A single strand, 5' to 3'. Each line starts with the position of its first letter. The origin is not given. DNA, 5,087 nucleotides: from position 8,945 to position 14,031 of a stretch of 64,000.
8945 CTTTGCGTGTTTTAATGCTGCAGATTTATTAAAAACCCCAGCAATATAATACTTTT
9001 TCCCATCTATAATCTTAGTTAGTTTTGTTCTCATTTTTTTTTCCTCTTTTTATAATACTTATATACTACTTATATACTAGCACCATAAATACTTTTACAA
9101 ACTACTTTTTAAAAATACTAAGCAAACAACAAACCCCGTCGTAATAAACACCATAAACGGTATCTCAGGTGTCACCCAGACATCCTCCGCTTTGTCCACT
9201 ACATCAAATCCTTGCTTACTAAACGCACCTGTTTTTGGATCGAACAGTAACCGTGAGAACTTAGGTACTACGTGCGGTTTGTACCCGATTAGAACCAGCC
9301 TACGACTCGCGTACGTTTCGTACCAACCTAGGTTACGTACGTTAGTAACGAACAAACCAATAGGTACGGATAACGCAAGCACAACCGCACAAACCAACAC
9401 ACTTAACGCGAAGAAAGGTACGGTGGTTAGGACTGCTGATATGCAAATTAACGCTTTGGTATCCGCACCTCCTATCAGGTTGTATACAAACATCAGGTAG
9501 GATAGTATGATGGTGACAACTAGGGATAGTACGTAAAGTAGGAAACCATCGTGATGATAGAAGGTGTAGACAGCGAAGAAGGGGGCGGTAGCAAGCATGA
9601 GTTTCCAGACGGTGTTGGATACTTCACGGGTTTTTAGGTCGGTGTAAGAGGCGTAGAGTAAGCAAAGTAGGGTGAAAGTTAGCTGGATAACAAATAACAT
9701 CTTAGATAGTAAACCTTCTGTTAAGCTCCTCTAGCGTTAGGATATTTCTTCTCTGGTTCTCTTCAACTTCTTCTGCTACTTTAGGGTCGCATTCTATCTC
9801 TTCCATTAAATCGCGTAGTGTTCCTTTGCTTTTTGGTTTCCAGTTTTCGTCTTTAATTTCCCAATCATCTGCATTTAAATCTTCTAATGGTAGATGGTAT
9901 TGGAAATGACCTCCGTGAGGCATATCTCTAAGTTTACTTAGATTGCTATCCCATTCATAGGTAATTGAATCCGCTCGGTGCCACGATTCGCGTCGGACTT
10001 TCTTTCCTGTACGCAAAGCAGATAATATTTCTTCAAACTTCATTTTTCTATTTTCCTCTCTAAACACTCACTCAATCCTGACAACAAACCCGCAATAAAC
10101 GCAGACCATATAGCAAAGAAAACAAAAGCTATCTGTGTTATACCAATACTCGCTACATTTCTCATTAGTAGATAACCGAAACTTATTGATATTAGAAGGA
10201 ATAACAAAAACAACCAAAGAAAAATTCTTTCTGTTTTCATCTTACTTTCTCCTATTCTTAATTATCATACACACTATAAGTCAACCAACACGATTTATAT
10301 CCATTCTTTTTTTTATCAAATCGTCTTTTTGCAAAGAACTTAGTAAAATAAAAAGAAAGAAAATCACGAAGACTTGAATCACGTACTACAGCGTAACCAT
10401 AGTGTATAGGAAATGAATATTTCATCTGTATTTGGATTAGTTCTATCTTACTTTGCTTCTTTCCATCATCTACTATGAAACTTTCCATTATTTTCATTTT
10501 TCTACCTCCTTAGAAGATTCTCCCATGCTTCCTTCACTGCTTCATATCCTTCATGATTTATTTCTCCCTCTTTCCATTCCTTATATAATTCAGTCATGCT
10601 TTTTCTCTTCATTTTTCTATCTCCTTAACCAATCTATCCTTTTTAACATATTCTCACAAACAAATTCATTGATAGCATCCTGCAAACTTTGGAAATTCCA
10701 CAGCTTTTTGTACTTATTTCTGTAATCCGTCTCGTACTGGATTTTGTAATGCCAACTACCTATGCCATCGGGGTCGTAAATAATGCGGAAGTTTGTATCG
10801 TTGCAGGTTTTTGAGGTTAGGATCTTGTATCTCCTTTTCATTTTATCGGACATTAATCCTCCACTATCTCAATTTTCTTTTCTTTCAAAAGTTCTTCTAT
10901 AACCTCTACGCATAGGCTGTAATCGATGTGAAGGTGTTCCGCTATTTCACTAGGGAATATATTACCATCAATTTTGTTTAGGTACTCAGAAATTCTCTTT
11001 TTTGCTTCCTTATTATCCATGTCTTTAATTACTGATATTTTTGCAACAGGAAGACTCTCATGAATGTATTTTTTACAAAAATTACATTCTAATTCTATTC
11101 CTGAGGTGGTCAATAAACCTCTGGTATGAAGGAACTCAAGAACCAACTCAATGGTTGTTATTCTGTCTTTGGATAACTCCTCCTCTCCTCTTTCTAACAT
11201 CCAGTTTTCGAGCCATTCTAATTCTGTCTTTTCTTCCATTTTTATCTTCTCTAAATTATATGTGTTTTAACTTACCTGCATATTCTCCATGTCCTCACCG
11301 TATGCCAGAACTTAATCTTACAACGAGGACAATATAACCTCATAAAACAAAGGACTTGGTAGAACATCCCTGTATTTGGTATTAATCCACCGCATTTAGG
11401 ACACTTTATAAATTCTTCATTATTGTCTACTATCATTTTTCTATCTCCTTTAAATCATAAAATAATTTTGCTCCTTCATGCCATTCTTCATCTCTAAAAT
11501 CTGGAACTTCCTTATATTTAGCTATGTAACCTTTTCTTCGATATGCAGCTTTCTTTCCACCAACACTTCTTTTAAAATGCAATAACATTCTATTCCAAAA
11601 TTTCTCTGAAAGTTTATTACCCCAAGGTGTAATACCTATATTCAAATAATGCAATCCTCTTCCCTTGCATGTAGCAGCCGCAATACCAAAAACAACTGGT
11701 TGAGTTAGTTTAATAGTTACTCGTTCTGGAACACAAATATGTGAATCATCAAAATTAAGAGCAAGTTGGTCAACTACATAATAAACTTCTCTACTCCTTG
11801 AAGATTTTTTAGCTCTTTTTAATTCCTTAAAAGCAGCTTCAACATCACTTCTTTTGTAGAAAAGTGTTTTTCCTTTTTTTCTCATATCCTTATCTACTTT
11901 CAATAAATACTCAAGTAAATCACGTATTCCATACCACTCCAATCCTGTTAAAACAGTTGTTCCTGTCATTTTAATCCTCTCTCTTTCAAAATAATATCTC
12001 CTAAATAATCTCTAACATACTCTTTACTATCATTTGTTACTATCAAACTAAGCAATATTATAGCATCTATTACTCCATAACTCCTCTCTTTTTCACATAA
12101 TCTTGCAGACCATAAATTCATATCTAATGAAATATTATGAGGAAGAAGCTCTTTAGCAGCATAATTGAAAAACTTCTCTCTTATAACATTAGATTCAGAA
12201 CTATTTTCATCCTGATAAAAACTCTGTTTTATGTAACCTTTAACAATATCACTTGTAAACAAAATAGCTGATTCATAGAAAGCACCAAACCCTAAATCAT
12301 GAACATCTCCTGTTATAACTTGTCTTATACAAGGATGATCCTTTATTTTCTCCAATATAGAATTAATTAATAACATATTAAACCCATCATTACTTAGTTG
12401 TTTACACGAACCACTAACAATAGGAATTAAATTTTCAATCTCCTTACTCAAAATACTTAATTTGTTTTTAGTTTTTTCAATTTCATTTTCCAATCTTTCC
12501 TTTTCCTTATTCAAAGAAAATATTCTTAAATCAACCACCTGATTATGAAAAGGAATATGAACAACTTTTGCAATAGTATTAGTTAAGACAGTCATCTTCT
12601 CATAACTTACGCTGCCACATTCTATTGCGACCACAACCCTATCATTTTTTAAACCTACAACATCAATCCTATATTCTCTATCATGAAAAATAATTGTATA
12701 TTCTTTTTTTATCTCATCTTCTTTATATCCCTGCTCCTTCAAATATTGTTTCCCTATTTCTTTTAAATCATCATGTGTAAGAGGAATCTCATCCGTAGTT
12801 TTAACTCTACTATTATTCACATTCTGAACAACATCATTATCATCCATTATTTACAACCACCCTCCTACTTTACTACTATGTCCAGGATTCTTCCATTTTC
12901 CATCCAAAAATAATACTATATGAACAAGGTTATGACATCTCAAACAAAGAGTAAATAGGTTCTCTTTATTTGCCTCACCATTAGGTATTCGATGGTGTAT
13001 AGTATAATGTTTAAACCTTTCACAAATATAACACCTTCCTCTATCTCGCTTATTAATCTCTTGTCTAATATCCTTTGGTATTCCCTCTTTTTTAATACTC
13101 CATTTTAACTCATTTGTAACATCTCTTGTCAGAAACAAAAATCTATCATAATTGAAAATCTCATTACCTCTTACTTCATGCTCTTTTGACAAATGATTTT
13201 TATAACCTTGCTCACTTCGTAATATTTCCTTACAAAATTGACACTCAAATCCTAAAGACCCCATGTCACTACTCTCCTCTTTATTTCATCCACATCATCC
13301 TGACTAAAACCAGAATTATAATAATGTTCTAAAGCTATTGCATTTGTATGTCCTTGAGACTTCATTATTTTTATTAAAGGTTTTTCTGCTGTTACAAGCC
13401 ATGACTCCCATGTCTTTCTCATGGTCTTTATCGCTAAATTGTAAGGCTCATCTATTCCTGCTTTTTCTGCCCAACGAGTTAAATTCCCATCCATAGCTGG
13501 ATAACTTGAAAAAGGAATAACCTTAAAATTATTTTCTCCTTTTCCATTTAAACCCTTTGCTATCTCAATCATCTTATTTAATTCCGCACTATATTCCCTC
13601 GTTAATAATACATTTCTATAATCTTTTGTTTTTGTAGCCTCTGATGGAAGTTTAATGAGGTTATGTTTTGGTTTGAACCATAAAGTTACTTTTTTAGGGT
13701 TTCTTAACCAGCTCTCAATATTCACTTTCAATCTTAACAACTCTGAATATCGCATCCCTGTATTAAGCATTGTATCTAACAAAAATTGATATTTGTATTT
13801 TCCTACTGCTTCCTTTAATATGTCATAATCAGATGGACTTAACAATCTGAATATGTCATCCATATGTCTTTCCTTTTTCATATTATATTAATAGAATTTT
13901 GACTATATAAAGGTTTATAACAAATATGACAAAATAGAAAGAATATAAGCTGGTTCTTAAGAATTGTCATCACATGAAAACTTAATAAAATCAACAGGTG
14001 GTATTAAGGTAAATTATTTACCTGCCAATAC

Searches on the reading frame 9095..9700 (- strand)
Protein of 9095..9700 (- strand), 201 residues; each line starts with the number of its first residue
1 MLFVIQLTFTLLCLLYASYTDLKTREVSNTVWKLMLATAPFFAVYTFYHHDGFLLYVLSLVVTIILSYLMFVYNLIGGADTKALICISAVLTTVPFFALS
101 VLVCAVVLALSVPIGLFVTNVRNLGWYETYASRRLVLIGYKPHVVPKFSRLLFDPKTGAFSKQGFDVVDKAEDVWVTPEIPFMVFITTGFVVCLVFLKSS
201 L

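Call 64: search_protein_families(library=pfam, proteins=[window:9095-9700:-], max_evalue=0.001)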
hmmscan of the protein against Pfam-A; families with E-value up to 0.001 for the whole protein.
window:9095-9700:- (201 aa): 2 families
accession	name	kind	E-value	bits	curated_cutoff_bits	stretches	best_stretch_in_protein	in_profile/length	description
PF01478.23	Peptidase_A24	-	1.4e-12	48.4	26.5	1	9-108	2-100/104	Type IV leader peptidase family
PF06847.16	Arc_PepC_II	-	5.8e-08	33.7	29.9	1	172-196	66-90/93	Archaeal Peptidase A24 C-terminus Type II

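Call 65: find_homologous_proteins(query=window:9095-9700:-, max_evalue=0.00001)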
Query window:9095-9700:- (201 aa): 17 proteins with E <= 0.00001 among 346 candidates.
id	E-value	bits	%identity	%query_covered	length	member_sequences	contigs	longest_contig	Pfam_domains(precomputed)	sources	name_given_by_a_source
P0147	4.5e-124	430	100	100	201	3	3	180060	PF01478.24,PF06847.17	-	-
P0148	5.6e-107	374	85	98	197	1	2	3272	PF01478.24,PF06847.17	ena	-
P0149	2.0e-105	369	84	98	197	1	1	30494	PF01478.24,PF06847.17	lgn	-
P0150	3.7e-104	365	85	98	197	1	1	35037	PF01478.24,PF06847.17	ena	-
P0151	1.6e-102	360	81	98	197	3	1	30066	PF01478.24,PF06847.17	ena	-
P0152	9.8e-101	354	83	98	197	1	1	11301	PF01478.24,PF06847.17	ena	-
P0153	1.2e-100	354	81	98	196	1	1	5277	PF01478.24,PF06847.17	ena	-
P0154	3.6e-100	352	82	98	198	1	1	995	PF01478.24,PF06847.17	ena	-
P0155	5.2e-100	351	81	97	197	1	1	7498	PF01478.24,PF06847.17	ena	-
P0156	6.3e-100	351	81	98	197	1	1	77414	PF01478.24,PF06847.17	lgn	-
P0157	1.0e-99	351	81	98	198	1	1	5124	PF01478.24,PF06847.17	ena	-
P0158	5.9e-97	342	80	98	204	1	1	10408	PF01478.24,PF06847.17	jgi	jgi:preflagellin peptidase FlaK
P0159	6.9e-97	341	79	98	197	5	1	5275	PF01478.24,PF06847.17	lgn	-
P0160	4.5e-94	332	77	98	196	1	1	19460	PF01478.24,PF06847.17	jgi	-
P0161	6.5e-25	106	42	93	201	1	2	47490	PF01478.24,PF06847.17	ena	-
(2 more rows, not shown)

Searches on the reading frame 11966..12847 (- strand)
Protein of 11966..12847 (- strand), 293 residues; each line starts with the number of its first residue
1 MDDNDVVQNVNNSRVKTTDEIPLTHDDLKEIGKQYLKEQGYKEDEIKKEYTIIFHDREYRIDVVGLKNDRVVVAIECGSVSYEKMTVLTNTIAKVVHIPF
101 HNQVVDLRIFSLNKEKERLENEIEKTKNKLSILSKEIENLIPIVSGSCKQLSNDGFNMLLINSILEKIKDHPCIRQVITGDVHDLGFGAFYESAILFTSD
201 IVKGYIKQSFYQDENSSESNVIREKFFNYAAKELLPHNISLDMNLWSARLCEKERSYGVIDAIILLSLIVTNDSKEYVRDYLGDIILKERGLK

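Call 64: search_protein_families(library=pfam, proteins=[window:11966-12847:-], max_evalue=0.001)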
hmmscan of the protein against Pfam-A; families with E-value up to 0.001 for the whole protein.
window:11966-12847:- (293 aa): 1 family
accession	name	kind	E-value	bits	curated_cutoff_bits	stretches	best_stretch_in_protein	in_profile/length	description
PF13588.12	HSDR_N_2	-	6.7e-05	23.4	25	1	36-94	14-73/110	Type I restriction enzyme R protein N terminus (HSDR_N)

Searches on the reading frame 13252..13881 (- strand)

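Call 64: search_protein_families(library=pfam, proteins=[window:13252-13881:-], max_evalue=0.001)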
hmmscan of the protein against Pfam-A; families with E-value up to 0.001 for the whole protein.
window:13252-13881:- (209 aa): 1 family
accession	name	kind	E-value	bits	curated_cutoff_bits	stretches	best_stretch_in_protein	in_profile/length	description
PF00589.27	Phage_integrase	-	4.2e-11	43.4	27.1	1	22-190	15-168/172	Phage integrase family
